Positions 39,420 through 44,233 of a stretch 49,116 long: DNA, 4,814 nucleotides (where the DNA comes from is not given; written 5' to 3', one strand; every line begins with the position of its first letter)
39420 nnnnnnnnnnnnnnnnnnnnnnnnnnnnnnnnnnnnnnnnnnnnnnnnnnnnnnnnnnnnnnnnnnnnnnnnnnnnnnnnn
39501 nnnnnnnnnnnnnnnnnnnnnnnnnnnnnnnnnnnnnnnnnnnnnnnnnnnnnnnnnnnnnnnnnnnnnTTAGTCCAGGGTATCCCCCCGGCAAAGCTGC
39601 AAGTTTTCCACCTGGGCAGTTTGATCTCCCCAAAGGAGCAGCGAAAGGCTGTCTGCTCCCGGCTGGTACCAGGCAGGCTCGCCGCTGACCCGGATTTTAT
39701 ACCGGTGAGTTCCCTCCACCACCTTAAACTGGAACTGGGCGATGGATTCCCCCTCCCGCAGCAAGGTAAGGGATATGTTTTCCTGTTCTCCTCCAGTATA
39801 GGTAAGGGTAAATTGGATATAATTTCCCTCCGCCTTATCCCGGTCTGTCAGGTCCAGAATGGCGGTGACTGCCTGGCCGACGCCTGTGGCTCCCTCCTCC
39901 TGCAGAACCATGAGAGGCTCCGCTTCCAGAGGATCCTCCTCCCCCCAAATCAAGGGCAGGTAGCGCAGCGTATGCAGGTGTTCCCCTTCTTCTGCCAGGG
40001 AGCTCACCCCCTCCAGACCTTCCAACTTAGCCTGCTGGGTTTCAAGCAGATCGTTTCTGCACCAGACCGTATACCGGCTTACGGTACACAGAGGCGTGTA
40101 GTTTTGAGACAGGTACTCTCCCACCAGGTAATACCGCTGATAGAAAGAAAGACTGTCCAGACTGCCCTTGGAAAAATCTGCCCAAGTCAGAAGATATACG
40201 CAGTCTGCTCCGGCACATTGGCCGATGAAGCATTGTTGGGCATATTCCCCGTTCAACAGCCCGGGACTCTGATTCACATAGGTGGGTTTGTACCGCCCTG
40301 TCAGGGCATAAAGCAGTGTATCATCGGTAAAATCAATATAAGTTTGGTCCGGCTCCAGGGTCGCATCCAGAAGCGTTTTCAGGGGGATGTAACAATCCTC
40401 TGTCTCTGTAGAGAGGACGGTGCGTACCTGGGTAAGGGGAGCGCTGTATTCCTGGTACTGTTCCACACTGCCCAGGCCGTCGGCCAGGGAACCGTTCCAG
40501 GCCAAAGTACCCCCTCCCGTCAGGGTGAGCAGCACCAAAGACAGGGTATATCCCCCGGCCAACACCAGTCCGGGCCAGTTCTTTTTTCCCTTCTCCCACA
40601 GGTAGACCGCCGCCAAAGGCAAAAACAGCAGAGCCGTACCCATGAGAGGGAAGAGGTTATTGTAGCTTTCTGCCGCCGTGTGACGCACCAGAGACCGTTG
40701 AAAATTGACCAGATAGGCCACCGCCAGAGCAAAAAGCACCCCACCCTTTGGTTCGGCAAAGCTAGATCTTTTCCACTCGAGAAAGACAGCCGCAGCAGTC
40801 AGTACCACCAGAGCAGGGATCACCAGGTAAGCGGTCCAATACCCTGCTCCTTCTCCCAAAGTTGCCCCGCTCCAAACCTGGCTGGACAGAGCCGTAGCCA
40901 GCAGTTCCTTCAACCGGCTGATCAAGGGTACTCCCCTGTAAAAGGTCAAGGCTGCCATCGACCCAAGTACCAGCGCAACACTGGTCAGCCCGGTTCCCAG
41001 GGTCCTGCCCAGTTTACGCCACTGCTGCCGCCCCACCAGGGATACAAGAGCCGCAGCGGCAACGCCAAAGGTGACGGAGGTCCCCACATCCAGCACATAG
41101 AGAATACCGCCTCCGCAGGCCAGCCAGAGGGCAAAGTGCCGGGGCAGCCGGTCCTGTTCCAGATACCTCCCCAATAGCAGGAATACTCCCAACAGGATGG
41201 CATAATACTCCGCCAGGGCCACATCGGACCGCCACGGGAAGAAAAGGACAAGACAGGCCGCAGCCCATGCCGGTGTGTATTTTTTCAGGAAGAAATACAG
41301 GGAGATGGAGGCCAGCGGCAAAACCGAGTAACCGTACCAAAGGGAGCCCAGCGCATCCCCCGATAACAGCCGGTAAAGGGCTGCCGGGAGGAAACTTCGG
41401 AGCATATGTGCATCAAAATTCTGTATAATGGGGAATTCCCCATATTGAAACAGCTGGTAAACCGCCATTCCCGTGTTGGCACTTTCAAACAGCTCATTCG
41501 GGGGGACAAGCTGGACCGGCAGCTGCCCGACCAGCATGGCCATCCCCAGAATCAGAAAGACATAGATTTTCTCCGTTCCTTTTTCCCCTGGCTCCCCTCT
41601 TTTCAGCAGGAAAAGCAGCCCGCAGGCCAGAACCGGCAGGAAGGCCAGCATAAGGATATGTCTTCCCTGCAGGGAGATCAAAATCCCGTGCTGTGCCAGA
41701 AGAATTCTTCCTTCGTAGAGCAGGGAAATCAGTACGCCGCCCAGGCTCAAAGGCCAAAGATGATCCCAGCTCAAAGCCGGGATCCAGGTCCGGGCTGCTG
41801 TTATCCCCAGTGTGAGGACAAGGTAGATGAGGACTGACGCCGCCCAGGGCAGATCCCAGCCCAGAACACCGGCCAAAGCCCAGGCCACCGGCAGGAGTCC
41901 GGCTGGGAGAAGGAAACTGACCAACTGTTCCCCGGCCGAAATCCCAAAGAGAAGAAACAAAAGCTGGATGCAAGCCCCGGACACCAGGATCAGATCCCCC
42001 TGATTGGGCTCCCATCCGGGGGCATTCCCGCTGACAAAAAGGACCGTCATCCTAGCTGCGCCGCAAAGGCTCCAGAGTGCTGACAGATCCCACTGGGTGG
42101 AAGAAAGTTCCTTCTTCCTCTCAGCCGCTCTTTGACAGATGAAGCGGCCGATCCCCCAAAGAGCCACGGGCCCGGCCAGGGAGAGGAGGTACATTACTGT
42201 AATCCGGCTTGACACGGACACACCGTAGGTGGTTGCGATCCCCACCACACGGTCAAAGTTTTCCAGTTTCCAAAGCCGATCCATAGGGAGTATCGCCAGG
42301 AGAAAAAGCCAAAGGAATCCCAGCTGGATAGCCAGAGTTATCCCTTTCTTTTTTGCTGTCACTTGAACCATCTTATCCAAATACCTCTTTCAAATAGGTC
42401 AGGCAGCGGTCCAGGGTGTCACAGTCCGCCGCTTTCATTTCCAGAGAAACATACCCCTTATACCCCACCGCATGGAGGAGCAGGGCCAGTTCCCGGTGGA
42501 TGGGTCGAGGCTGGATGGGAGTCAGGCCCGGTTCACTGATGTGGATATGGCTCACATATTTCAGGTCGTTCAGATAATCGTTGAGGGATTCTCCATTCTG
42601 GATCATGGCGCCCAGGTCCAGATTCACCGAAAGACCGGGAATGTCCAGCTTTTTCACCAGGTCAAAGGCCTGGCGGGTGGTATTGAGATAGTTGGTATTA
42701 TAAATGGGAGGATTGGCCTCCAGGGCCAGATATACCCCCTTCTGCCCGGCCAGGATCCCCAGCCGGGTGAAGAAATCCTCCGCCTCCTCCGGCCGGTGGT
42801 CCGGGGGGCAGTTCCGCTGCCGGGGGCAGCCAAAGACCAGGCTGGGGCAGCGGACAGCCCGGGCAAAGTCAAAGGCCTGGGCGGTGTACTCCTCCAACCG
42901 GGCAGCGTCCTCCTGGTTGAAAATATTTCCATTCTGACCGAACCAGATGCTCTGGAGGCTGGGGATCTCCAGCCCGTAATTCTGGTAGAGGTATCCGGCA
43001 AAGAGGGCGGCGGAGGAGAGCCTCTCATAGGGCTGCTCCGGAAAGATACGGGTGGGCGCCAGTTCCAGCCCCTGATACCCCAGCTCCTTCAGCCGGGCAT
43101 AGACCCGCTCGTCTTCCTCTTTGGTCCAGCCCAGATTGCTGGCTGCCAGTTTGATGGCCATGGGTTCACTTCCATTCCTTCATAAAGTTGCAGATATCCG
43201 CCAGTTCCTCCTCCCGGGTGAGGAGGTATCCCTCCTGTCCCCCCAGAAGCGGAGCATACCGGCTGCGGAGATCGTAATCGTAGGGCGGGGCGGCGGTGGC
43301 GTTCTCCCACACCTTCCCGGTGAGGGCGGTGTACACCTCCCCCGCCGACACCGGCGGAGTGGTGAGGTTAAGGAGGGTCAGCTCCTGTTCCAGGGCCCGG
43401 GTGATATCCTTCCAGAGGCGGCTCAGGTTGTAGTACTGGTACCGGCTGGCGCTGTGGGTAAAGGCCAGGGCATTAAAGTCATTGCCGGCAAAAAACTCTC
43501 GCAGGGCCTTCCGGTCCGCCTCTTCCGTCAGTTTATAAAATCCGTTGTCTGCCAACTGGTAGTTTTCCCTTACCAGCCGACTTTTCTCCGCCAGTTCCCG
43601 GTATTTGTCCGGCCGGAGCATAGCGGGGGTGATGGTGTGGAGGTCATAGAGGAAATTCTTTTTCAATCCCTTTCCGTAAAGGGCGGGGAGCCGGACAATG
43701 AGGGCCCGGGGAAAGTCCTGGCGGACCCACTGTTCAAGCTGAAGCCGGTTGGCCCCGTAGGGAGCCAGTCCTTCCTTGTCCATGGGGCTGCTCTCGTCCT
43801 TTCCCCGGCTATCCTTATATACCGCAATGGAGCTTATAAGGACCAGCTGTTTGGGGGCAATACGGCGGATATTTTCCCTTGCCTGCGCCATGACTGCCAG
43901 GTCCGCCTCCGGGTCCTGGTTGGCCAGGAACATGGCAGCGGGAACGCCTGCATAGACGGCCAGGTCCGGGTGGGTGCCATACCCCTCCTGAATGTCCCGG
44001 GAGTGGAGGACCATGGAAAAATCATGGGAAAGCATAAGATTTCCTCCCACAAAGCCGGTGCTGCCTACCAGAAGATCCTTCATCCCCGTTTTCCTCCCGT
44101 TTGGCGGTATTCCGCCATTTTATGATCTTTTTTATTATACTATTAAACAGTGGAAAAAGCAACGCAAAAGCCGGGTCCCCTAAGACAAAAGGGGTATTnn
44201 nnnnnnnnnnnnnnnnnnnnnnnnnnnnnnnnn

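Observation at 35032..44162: Seven-gene, translationally coupled cassette: candidate polyprenyl-phosphate-sugar modification and extracytoplasmic glycosylation system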

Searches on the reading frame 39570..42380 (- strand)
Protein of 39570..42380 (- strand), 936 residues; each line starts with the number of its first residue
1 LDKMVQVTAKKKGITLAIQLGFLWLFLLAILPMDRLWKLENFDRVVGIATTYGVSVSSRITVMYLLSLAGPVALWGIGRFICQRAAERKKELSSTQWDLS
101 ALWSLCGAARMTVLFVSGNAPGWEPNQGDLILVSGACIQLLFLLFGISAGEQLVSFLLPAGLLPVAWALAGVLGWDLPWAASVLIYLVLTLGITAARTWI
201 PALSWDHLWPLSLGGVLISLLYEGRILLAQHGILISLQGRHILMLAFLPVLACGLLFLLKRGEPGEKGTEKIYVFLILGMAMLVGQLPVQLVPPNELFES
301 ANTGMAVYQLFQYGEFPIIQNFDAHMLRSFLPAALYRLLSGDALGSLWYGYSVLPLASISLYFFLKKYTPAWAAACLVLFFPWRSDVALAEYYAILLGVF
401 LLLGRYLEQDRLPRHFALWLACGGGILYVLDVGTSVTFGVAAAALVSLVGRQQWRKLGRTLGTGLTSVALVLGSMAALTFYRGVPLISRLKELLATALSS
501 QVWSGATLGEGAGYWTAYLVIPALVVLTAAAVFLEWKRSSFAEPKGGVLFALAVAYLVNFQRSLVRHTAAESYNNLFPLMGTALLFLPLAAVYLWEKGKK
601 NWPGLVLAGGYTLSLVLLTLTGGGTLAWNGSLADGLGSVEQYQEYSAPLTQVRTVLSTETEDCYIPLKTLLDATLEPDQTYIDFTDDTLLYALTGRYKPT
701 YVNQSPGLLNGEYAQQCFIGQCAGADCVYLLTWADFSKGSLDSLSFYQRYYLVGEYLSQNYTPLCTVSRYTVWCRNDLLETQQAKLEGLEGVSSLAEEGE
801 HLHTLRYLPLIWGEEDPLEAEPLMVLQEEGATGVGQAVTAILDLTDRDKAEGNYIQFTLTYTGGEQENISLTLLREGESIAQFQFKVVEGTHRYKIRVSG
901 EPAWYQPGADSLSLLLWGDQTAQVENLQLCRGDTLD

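Call 5: search_protein_families(library=pfam, proteins=[window:39570-42380:-], max_evalue=0.01)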
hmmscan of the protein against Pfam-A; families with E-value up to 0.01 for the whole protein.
window:39570-42380:- (936 aa): 0 families

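Call 6: search_protein_families(library=ncbifam, proteins=[window:39570-42380:-], max_evalue=0.01)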
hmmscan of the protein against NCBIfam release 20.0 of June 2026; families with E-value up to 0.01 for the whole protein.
window:39570-42380:- (936 aa): 1 family
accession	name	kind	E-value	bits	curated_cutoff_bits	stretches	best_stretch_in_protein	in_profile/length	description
NF040906.3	GguB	equivalog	0.007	15.6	450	0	468-530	58-120/375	multiple monosaccharide ABC transporter permease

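Call 15: find_homologous_proteins(query=window:39570-42380:-)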
Query window:39570-42380:- (936 aa): 5 proteins with E <= 0.001 among 8000 candidates.
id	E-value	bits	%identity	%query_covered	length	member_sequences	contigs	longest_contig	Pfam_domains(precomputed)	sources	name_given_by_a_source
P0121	0.0e+0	2093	100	100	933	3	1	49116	-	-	-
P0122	0.0e+0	1842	87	100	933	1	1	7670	-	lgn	-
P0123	0.0e+0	1047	69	70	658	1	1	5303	-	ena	-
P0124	9.4e-268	909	47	99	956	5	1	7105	-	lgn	-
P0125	7.3e-248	843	72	57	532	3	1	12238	-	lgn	-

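Call 16: find_encoding_contigs(protein=P0124, flank=10000, max_places=3)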
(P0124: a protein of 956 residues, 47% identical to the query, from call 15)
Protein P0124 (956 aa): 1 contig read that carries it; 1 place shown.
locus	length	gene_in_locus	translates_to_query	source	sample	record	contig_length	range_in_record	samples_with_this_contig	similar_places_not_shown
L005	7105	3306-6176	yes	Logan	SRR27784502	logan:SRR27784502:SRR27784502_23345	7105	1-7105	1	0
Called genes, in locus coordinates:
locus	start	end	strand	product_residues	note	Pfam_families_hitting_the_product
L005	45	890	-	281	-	PF02645:DegV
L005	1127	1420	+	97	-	-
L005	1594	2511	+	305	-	PF01370:Epimerase (faint), PF04321:RmlD_sub_bind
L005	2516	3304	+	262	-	PF01261:AP_endonuc_2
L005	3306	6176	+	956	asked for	-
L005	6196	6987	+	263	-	-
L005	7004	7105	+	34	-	?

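Call 17: find_encoding_contigs(protein=P0125, flank=10000, max_places=3)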
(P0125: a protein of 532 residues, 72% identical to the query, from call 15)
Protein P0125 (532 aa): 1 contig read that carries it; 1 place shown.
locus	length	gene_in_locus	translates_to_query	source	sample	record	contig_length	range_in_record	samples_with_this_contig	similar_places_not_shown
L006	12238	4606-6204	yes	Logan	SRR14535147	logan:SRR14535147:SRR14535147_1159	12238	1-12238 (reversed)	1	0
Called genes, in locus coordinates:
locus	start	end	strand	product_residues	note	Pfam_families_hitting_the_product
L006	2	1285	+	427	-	?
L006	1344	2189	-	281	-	PF02645:DegV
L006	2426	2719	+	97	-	-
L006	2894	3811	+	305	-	PF01370:Epimerase (faint), PF04321:RmlD_sub_bind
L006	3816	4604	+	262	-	PF01261:AP_endonuc_2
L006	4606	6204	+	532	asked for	-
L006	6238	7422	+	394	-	-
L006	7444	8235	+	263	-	-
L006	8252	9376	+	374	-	PF01266:DAO, PF13450:NAD_binding_8 (weak)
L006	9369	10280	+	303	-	PF00535:Glycos_transf_2 (weak)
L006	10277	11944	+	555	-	-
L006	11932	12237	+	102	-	?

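Call 18: find_encoding_contigs(protein=P0122, flank=10000, max_places=3)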
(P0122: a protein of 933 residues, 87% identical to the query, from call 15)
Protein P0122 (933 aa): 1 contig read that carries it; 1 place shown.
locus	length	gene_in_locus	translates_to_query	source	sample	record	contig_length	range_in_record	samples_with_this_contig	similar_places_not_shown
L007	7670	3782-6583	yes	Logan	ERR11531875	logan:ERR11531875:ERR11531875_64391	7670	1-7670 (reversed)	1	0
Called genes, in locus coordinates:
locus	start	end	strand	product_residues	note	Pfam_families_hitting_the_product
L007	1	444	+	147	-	?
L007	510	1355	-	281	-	PF02645:DegV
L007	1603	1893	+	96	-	-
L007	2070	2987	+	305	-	PF04321:RmlD_sub_bind, PF01370:Epimerase (weak)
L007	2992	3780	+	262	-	PF01261:AP_endonuc_2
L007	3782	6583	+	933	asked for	-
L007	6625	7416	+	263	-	-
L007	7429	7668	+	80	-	?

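Call 46: search_protein_families(library=pfam, proteins=[L005:3306-6176:+], max_evalue=0.1)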
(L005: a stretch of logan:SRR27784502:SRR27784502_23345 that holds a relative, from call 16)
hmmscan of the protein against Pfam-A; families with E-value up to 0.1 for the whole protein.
L005:3306-6176:+ (956 aa): 0 families

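Call 65: search_protein_representatives(protein=window:39570-42371:-)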
Query: 933 residues. Proteins with E-value up to 0.001 (for the whole library): 757; up to 1e-10: 634; up to 1e-30: 314. The best 150 are listed.
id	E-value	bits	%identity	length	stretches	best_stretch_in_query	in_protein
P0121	0.0e+00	2093.3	100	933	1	1-933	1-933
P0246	1.6e-142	493.1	36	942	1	4-925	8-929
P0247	8.3e-113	394.7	31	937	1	19-912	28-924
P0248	6.3e-85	302.4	31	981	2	206-932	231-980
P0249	3.3e-83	296.7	31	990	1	180-932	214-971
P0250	5.4e-83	296.0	29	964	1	28-932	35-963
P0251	3.5e-78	280.1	30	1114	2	14-779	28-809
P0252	7.7e-78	279.0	28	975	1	34-932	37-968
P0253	3.3e-77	276.9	31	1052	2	181-782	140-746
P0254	1.0e-75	271.9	30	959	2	193-916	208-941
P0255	3.6e-75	270.1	32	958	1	207-910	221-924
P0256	4.3e-75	269.9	26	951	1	12-931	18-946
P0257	1.1e-74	268.5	27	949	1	16-911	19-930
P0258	6.3e-74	266.0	31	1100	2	263-812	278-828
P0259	6.9e-74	265.9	30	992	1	210-911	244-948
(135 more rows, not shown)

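Call 67: search_protein_families(library=pfam, alignment_id=A4, max_evalue=0.001)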
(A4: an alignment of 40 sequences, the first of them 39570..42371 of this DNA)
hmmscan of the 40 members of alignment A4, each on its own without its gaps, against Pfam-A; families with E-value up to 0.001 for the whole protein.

A. member 1, window:39570-42371:- (933 aa): 0 families

B. families by the number of members that match (of 40 scanned): 0 families

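Call 69: search_solved_structures(query=A4, max_evalue=10)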
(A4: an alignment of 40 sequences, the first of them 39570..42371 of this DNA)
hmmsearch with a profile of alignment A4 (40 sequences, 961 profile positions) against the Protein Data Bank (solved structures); distinct sequences matched with E-value up to 10: 11.
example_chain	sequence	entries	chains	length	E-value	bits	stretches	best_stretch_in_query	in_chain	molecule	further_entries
5o6i_A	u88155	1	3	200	0.12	13.7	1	905-954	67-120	Homing endonuclease I-DmoI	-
2zvn_B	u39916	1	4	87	1.5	10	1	795-872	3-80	NF-kappa-B essential modulator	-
3f89_A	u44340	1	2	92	1.7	9.8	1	795-872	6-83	NF-kappa-B essential modulator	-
9azj_A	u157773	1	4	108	2.2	9.5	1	795-890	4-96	NF-kappa-B essential modulator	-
3jsv_C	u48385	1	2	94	2.6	9.2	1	795-872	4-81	NF-kappa-B essential modulator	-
4owf_A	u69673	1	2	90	2.8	9.1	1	795-872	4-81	NF-kappa-B essential modulator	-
2v4h_A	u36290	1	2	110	3.1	9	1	795-872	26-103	NF-KAPPA-B ESSENTIAL MODULATOR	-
4bwn_A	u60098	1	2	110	3.6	8.8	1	794-871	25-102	NF-KAPPA-B ESSENTIAL MODULATOR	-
3fx0_A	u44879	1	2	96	4.7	8.4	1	794-857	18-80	NF-kappa-B essential modulator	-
2zvo_B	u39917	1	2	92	5.1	8.3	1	795-872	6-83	NF-kappa-B essential modulator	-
7tv4_B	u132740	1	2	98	5.6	8.1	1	795-871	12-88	NF-kappa-B essential modulator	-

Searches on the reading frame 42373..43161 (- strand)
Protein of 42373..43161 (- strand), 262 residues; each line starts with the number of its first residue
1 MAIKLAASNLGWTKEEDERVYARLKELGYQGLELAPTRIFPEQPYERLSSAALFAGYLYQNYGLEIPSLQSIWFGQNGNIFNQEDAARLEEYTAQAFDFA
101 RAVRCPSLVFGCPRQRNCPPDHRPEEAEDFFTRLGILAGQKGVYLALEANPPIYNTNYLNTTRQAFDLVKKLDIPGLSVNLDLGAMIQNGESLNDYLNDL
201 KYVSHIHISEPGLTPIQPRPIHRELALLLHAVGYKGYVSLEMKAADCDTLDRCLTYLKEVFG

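Call 5: search_protein_families(library=pfam, proteins=[window:42373-43161:-], max_evalue=0.01)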
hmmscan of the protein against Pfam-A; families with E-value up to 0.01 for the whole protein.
window:42373-43161:- (262 aa): 1 family
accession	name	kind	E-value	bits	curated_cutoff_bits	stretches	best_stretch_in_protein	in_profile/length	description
PF01261.30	AP_endonuc_2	-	1e-17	65.1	31.1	1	22-244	2-231/249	Xylose isomerase-like TIM barrel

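Call 6: search_protein_families(library=ncbifam, proteins=[window:42373-43161:-], max_evalue=0.01)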
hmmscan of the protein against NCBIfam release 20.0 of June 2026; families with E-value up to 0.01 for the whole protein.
window:42373-43161:- (262 aa): 4 families
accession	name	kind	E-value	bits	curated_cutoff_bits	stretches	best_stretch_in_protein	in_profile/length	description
TIGR03234.1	OH-pyruv-isom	equivalog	5.1e-06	26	353.45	1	75-246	68-244/254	hydroxypyruvate isomerase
NF041099.2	keto_glucon_epim_IolO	equivalog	8.7e-06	25.2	300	1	108-243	109-247/269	5-keto-L-gluconate epimerase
NF043033.1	OxoTetrIsom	equivalog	0.00015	21.6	325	1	91-244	85-239/251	2-oxo-tetronate isomerase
NF051856.1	PsicseEpim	equivalog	0.0019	18.1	300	1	134-241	136-244/287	D-psicose 3-epimerase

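Call 11: search_solved_structures(query=window:42373-43161:-, max_evalue=1)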
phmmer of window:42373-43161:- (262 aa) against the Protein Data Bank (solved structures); distinct sequences matched with E-value up to 1: 18.
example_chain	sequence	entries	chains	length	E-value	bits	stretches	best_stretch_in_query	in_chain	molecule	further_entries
8yeb_A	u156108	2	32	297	0.00076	22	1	137-222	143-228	Ketose 3-epimerase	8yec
5zfs_A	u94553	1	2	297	0.00076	22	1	137-222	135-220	D-allulose-3-epimerase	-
7dz5_A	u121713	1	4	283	0.0099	18.4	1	134-241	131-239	D-tagatose 3-epimerase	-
7dz2_A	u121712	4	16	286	0.01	18.4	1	135-241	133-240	D-tagatose 3-epimerase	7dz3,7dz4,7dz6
7erm_A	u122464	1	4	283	0.011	18.2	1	128-248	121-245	D-tagatose 3-epimerase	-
7ern_A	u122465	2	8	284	0.011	18.2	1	128-248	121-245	D-tagatose 3-epimerase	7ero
3vnk_A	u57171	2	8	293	0.12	14.9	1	156-241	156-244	Xylose isomerase domain protein TIM barrel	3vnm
3vni_A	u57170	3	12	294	0.12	14.9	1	156-241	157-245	Xylose isomerase domain protein TIM barrel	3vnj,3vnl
1h8a_C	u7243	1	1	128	0.14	14.7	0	9-36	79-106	MYB TRANSFORMING PROTEIN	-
7e9w_A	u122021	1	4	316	0.14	14.6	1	157-241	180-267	D-psicose 3-epimerase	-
1h88_C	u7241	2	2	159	0.16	14.4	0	9-36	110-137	MYB PROTO-ONCOGENE PROTEIN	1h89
1mse_C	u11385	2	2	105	0.17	14.3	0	9-36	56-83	C-Myb DNA-Binding Domain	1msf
1gv2_A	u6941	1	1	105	0.17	14.3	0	9-36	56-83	MYB PROTO-ONCOGENE PROTEIN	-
3dx5_A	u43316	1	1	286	0.2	14.1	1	121-209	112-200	uncharacterized protein AsbF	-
1u8w_A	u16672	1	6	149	0.23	13.9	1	25-78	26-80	Nucleoside diphosphate kinase I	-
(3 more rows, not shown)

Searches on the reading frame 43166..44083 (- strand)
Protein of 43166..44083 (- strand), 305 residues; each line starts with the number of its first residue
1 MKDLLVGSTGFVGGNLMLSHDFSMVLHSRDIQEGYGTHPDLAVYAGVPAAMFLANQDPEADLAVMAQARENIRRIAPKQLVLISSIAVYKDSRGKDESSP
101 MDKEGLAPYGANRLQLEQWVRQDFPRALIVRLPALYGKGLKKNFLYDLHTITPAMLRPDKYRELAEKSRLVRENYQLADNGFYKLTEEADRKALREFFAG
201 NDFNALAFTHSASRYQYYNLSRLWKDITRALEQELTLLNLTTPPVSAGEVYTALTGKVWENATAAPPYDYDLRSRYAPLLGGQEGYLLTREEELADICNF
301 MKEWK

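Call 5: search_protein_families(library=pfam, proteins=[window:43166-44083:-], max_evalue=0.01)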
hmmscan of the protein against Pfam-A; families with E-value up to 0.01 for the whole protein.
window:43166-44083:- (305 aa): 2 families
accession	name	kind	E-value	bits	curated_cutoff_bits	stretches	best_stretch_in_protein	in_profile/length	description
PF04321.23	RmlD_sub_bind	-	6.4e-09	35.7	27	1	37-146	50-161/287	RmlD substrate binding domain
PF01370.27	Epimerase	-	1.2e-05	25.3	20.9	1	41-155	71-189/240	NAD dependent epimerase/dehydratase family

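Call 6: search_protein_families(library=ncbifam, proteins=[window:43166-44083:-], max_evalue=0.01)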
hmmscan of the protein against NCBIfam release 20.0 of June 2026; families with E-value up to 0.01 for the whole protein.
window:43166-44083:- (305 aa): 1 family
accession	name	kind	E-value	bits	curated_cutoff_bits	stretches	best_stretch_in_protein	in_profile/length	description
TIGR01214.1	rmlD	equivalog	1.6e-05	24.2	224.05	1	37-146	49-161/285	dTDP-4-dehydrorhamnose reductase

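Call 44: search_solved_structures(query=window:43166-44083:-, max_evalue=1)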
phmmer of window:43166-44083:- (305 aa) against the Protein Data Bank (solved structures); distinct sequences matched with E-value up to 1: 2.
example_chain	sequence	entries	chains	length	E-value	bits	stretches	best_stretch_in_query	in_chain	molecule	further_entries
9gpi_D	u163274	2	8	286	0.15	14.5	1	28-140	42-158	dTDP-4-dehydrorhamnose reductase, putative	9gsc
4quv_A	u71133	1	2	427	0.18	14.3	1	224-283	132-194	Delta(14)-sterol reductase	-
